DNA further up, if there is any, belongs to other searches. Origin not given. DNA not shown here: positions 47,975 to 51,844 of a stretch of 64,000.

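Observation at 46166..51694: Envelope glycosylation locus with an 1189-aa GT-C fusion: extra GT-C module, then a PMT (GT39)-like mannosyltransferase interrupted by a YVTN beta-propeller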

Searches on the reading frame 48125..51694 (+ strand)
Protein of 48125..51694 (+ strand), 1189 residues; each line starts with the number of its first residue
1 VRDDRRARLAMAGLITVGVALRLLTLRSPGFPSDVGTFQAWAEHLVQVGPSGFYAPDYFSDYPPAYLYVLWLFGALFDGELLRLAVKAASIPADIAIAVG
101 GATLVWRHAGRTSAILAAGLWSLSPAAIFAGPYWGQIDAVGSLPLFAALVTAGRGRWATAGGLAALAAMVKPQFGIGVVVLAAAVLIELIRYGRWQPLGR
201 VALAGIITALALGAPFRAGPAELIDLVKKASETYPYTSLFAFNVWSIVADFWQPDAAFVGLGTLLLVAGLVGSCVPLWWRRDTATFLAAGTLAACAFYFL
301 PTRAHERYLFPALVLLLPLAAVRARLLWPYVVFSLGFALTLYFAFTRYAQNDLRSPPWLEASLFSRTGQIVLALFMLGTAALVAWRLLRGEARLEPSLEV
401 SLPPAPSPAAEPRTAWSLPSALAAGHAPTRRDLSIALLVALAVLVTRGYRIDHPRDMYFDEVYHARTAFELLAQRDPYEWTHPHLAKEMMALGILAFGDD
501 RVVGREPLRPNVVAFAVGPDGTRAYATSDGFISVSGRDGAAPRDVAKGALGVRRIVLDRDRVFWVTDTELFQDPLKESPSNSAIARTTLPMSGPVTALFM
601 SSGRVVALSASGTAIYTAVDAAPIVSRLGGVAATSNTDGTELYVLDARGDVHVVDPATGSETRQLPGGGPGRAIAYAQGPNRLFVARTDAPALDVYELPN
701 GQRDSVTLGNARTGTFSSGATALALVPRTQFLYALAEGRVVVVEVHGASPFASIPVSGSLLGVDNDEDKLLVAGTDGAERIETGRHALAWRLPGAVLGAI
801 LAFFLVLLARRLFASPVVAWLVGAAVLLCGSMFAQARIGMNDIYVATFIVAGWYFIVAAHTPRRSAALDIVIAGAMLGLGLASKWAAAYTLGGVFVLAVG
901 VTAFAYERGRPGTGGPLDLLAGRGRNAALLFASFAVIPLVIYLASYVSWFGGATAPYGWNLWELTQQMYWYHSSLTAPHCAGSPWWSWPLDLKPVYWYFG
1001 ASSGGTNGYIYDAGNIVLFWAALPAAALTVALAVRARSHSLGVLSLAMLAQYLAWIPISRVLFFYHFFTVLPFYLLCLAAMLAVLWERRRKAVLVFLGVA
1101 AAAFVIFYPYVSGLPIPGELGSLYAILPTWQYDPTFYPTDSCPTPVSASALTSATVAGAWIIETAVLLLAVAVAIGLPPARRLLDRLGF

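Call 6: search_protein_families(library=pfam, proteins=[window:48125-51694:+], max_evalue=0.1)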
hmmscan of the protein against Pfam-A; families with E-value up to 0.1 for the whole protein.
window:48125-51694:+ (1189 aa): 5 families
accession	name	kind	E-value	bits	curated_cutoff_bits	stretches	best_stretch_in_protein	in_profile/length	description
PF02366.24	PMT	-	2.5e-12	47.3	22.7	1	785-944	80-235/245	Dolichyl-phosphate-mannose-protein mannosyltransferase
PF16192.10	PMT_4TMC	-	2.9e-10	40.4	32.4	1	960-1130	4-202/202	C-terminal four TMM region of protein-O-mannosyltransferase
PF09594.16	GT87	-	0.0016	18.6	25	1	62-295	3-230/237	Glycosyltransferase family 87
PF13360.13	PQQ_2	-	0.014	15.5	27.6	1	601-667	81-146/233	Outer membrane protein assembly factor BamB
PF01918.27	Alba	-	0.019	15.2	25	1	599-629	22-52/66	Alba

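Call 7: search_protein_families(library=ncbifam, proteins=[window:48125-51694:+], max_evalue=0.1)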
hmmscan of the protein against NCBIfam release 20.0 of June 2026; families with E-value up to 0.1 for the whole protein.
window:48125-51694:+ (1189 aa): 3 families
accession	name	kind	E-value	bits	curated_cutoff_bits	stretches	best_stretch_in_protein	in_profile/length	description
NF058602.1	PrMnsylTfPmt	equivalog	3.8e-12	45.8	800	2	784-860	115-191/530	protein O-mannosyltransferase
TIGR02276.1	beta_rpt_yvtn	repeat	0.011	15.6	27.85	0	638-669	2-34/42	beta-propeller repeat protein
TIGR03866.1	PQQ_ABC_repeats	subfamily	0.051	12.6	287.3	1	608-696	23-110/310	PQQ-dependent catabolism-associated beta-propeller protein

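Call 8: find_homologous_proteins(query=window:48125-51694:+, max_evalue=0.00001)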
Query window:48125-51694:+ (1189 aa): 1017 proteins with E <= 0.00001 among 8000 candidates; the best 120 are listed.
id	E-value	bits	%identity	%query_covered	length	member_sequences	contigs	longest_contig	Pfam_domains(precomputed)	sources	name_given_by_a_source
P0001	0.0e+0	2534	95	100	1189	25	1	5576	PF02366.25,PF16192.11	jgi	jgi:Gpi18-like mannosyltransferase/predicted membrane-bound dolichyl-phosphate-mannose-protein manno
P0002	0.0e+0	2342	88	100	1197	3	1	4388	PF02366.25,PF16192.11,PF13231.13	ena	-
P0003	0.0e+0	2325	87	100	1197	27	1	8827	PF02366.25,PF16192.11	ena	-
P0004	0.0e+0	2283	86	100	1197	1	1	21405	PF09594.17,PF02366.25,PF16192.11,PF13231.13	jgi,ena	-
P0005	0.0e+0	2283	86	100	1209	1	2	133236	PF09594.17,PF02366.25,PF16192.11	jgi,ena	-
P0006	0.0e+0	2249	85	99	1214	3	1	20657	PF02366.25,PF16192.11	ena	-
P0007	0.0e+0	2236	84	100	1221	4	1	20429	PF09594.17,PF02366.25,PF16192.11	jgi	jgi:Gpi18-like mannosyltransferase/predicted membrane-bound dolichyl-phosphate-mannose-protein manno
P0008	0.0e+0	2224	83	100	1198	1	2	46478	PF09594.17,PF02366.25,PF16192.11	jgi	jgi:Gpi18-like mannosyltransferase/predicted membrane-bound dolichyl-phosphate-mannose-protein manno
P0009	0.0e+0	2212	83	100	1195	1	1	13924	PF02366.25,PF16192.11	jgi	jgi:Gpi18-like mannosyltransferase/predicted membrane-bound dolichyl-phosphate-mannose-protein manno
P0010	0.0e+0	2211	83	100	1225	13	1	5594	PF02366.25,PF16192.11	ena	-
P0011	0.0e+0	2200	83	100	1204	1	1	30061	PF02366.25,PF16192.11,PF13231.13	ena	-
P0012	0.0e+0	2196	82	100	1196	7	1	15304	PF09594.17,PF02366.25,PF16192.11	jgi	jgi:Gpi18-like mannosyltransferase/predicted membrane-bound dolichyl-phosphate-mannose-protein manno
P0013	0.0e+0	2191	82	100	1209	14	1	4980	PF02366.25,PF16192.11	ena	-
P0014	0.0e+0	2183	82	100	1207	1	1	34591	PF09594.17,PF02366.25,PF16192.11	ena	-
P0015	0.0e+0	2177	82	100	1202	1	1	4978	PF02366.25,PF16192.11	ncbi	ncbi:MAG: phospholipid carrier-dependent glycosyltransferase [Candidatus Limnocylindria bacterium]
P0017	0.0e+0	2169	81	100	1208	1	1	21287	PF09594.17,PF02366.25,PF16192.11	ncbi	-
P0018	0.0e+0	2164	81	100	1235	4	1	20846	PF02366.25,PF16192.11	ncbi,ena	-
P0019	0.0e+0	2160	81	100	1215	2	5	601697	PF09594.17,PF02366.25,PF16192.11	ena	-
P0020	0.0e+0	2156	81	100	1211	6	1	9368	PF02366.25,PF16192.11,PF13231.13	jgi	jgi:predicted membrane-bound dolichyl-phosphate-mannose-protein mannosyltransferase/Gpi18-like manno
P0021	0.0e+0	2156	81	100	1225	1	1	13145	PF09594.17,PF16192.11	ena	-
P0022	0.0e+0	2150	80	100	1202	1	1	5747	PF09594.17,PF02366.25,PF16192.11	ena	-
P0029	0.0e+0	2113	80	99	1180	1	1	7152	PF02366.25,PF16192.11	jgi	jgi:predicted membrane-bound dolichyl-phosphate-mannose-protein mannosyltransferase/Gpi18-like manno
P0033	0.0e+0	2097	79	100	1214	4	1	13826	PF09594.17,PF02366.25,PF16192.11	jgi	jgi:predicted membrane-bound dolichyl-phosphate-mannose-protein mannosyltransferase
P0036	0.0e+0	2083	79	100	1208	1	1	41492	PF09594.17,PF02366.25,PF16192.11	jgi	jgi:Gpi18-like mannosyltransferase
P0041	0.0e+0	2055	78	100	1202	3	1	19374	PF09594.17,PF02366.25,PF16192.11,PF13231.13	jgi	jgi:Gpi18-like mannosyltransferase/predicted membrane-bound dolichyl-phosphate-mannose-protein manno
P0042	0.0e+0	2041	78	100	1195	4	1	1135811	PF09594.17,PF02366.25,PF16192.11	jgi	jgi:predicted membrane-bound dolichyl-phosphate-mannose-protein mannosyltransferase/Gpi18-like manno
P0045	0.0e+0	2007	82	92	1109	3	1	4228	PF02366.25,PF16192.11,PF13231.13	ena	-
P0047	0.0e+0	1996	77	100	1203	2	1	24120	PF09594.17,PF02366.25,PF16192.11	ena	-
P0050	0.0e+0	1861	71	99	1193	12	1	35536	PF09594.17,PF02366.25,PF16192.11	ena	-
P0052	0.0e+0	1743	68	100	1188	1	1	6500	PF02366.25,PF16192.11,PF13231.13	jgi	jgi:predicted membrane-bound dolichyl-phosphate-mannose-protein mannosyltransferase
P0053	0.0e+0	1724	67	100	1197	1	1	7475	PF09594.17,PF02366.25,PF16192.11,PF13231.13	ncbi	-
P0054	0.0e+0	1709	66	100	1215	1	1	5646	PF09594.17,PF02366.25,PF16192.11,PF13231.13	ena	-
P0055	0.0e+0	1705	66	100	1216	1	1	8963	PF09594.17,PF02366.25,PF16192.11,PF13231.13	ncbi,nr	ncbi:MAG: phospholipid carrier-dependent glycosyltransferase [Candidatus Limnocylindria bacterium]|n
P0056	0.0e+0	1704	65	100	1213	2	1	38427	PF09594.17,PF02366.25,PF16192.11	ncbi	-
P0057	0.0e+0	1703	66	99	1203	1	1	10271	PF09594.17,PF02366.25,PF16192.11,PF13231.13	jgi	jgi:predicted membrane-bound dolichyl-phosphate-mannose-protein mannosyltransferase/Gpi18-like manno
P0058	0.0e+0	1698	66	100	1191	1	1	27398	PF09594.17,PF02366.25,PF16192.11,PF13231.13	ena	-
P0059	0.0e+0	1697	66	98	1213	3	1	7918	PF09594.17,PF02366.25,PF16192.11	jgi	jgi:Gpi18-like mannosyltransferase/predicted membrane-bound dolichyl-phosphate-mannose-protein manno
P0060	0.0e+0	1696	66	100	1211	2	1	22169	PF09594.17,PF02366.25,PF16192.11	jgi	jgi:predicted membrane-bound dolichyl-phosphate-mannose-protein mannosyltransferase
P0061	0.0e+0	1688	66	100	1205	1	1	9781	PF09594.17,PF02366.25,PF16192.11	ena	-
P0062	0.0e+0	1681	66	100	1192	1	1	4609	PF09594.17,PF02366.25,PF16192.11,PF13231.13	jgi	jgi:predicted membrane-bound dolichyl-phosphate-mannose-protein mannosyltransferase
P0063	0.0e+0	1680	66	100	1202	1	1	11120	PF09594.17,PF02366.25,PF16192.11,PF13231.13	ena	-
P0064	0.0e+0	1680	66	99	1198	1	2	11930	PF09594.17,PF02366.25,PF16192.11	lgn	-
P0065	0.0e+0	1679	66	100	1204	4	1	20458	PF09594.17,PF02366.25,PF16192.11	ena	-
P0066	0.0e+0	1678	66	100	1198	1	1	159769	PF09594.17,PF02366.25,PF16192.11,PF13231.13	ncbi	-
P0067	0.0e+0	1676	66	100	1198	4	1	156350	PF09594.17,PF02366.25,PF16192.11,PF13231.13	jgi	-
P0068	0.0e+0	1676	65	100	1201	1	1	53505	PF09594.17,PF02366.25,PF16192.11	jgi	jgi:predicted membrane-bound dolichyl-phosphate-mannose-protein mannosyltransferase/Gpi18-like manno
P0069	0.0e+0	1676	65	100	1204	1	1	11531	PF09594.17,PF02366.25,PF16192.11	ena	-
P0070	0.0e+0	1673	65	98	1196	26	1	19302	PF09594.17,PF02366.25,PF16192.11,PF13231.13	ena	-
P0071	0.0e+0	1671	65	100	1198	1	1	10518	PF09594.17,PF02366.25,PF16192.11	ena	-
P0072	0.0e+0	1671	66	100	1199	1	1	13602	PF09594.17,PF02366.25,PF16192.11,PF13231.13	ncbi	-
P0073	0.0e+0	1665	65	100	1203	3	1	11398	PF09594.17,PF02366.25,PF16192.11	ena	-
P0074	0.0e+0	1664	64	99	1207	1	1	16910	PF09594.17,PF02366.25,PF16192.11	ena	-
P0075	0.0e+0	1661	65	100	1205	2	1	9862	PF09594.17,PF02366.25,PF16192.11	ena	-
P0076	0.0e+0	1661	65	100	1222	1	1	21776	PF09594.17,PF02366.25,PF16192.11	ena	-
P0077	0.0e+0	1660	65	100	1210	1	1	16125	PF09594.17,PF02366.25,PF16192.11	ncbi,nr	ncbi:MAG TPA: phospholipid carrier-dependent glycosyltransferase [Candidatus Limnocylindrales bacter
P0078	0.0e+0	1658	65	100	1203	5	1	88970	PF09594.17,PF02366.25,PF16192.11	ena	-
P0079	0.0e+0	1657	66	99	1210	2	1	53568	PF09594.17,PF02366.25,PF16192.11,PF13231.13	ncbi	-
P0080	0.0e+0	1657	65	100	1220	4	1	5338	PF09594.17,PF02366.25,PF16192.11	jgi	jgi:predicted membrane-bound dolichyl-phosphate-mannose-protein mannosyltransferase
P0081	0.0e+0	1655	65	100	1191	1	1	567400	PF09594.17,PF02366.25,PF16192.11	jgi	jgi:predicted membrane-bound dolichyl-phosphate-mannose-protein mannosyltransferase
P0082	0.0e+0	1651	65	99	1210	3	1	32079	PF09594.17,PF02366.25,PF16192.11,PF13231.13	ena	-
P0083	0.0e+0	1649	65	100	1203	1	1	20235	PF09594.17,PF02366.25,PF16192.11,PF13231.13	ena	-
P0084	0.0e+0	1648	65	99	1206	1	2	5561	PF09594.17,PF02366.25,PF16192.11,PF13231.13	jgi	jgi:predicted membrane-bound dolichyl-phosphate-mannose-protein mannosyltransferase/Gpi18-like manno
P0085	0.0e+0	1648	64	99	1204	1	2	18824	PF09594.17,PF02366.25,PF16192.11,PF13231.13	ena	-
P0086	0.0e+0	1646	64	98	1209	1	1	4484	PF09594.17,PF02366.25,PF16192.11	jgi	jgi:predicted membrane-bound dolichyl-phosphate-mannose-protein mannosyltransferase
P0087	0.0e+0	1642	65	99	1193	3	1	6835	PF09594.17,PF02366.25,PF16192.11,PF13231.13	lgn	-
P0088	0.0e+0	1641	64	100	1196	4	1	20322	PF09594.17,PF02366.25,PF16192.11,PF13231.13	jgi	jgi:predicted membrane-bound dolichyl-phosphate-mannose-protein mannosyltransferase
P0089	0.0e+0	1637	65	99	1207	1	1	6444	PF09594.17,PF02366.25,PF16192.11,PF13231.13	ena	-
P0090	0.0e+0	1635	65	100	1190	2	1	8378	PF09594.17,PF02366.25,PF16192.11,PF13231.13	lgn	-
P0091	0.0e+0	1635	64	100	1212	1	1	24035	PF09594.17,PF02366.25,PF16192.11,PF13231.13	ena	-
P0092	0.0e+0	1632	64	100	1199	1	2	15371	PF09594.17,PF02366.25,PF16192.11,PF13231.13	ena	-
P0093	0.0e+0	1632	65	99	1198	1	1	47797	PF09594.17,PF02366.25,PF16192.11,PF13231.13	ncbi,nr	ncbi:MAG TPA: phospholipid carrier-dependent glycosyltransferase [Candidatus Limnocylindria bacteriu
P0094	0.0e+0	1629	64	100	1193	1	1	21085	PF09594.17,PF02366.25,PF16192.11,PF13231.13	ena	-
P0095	0.0e+0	1625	63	100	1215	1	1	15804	PF09594.17,PF02366.25,PF16192.11,PF13231.13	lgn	-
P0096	0.0e+0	1624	64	100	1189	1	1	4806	PF02366.25,PF16192.11,PF13231.13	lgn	-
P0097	0.0e+0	1619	64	100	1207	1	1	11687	PF09594.17,PF02366.25,PF16192.11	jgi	jgi:predicted membrane-bound dolichyl-phosphate-mannose-protein mannosyltransferase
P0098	0.0e+0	1617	63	100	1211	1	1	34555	PF09594.17,PF02366.25,PF16192.11,PF13231.13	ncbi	ncbi:MAG TPA: phospholipid carrier-dependent glycosyltransferase [Candidatus Limnocylindria bacteriu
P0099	0.0e+0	1609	63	100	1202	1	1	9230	PF09594.17,PF02366.25,PF16192.11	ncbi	-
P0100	0.0e+0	1604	63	100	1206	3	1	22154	PF09594.17,PF02366.25,PF16192.11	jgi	jgi:predicted membrane-bound dolichyl-phosphate-mannose-protein mannosyltransferase/Gpi18-like manno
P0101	0.0e+0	1602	63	99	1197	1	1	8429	PF09594.17,PF02366.25,PF16192.11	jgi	jgi:predicted membrane-bound dolichyl-phosphate-mannose-protein mannosyltransferase/Gpi18-like manno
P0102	0.0e+0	1602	63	100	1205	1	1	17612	PF02366.25,PF16192.11,PF13231.13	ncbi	-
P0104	0.0e+0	1550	64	97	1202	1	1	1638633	PF09594.17,PF02366.25,PF16192.11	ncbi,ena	-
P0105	0.0e+0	1544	64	97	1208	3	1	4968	PF09594.17,PF02366.25,PF16192.11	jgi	-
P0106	0.0e+0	1544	64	97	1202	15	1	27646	PF09594.17,PF02366.25,PF16192.11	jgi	jgi:dolichyl-phosphate-mannose-protein mannosyltransferase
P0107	0.0e+0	1543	64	97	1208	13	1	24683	PF09594.17,PF02366.25,PF16192.11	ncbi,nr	ncbi:MAG TPA: phospholipid carrier-dependent glycosyltransferase [Candidatus Udaeobacter sp.]|nr:pho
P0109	0.0e+0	1538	64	96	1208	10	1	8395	PF09594.17,PF02366.25,PF16192.11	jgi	jgi:predicted membrane-bound dolichyl-phosphate-mannose-protein mannosyltransferase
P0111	0.0e+0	1538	64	97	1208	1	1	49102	PF09594.17,PF02366.25,PF16192.11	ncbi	-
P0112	0.0e+0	1537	64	97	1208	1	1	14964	PF09594.17,PF02366.25,PF16192.11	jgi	-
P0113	0.0e+0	1536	64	97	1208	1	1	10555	PF09594.17,PF02366.25,PF16192.11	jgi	-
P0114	0.0e+0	1535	63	97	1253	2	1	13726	PF09594.17,PF02366.25,PF16192.11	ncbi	-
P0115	0.0e+0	1532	64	97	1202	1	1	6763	PF02366.25,PF16192.11,PF13231.13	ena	-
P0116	0.0e+0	1531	63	97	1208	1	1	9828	PF09594.17,PF02366.25,PF16192.11,PF13231.13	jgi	jgi:predicted membrane-bound dolichyl-phosphate-mannose-protein mannosyltransferase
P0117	0.0e+0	1531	63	99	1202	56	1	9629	PF09594.17,PF02366.25,PF16192.11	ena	-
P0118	0.0e+0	1530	64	97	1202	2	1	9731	PF09594.17,PF02366.25,PF16192.11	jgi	jgi:predicted membrane-bound dolichyl-phosphate-mannose-protein mannosyltransferase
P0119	0.0e+0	1529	63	97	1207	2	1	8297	PF09594.17,PF02366.25,PF16192.11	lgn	-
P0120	0.0e+0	1526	63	97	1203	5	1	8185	PF09594.17,PF02366.25,PF16192.11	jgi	-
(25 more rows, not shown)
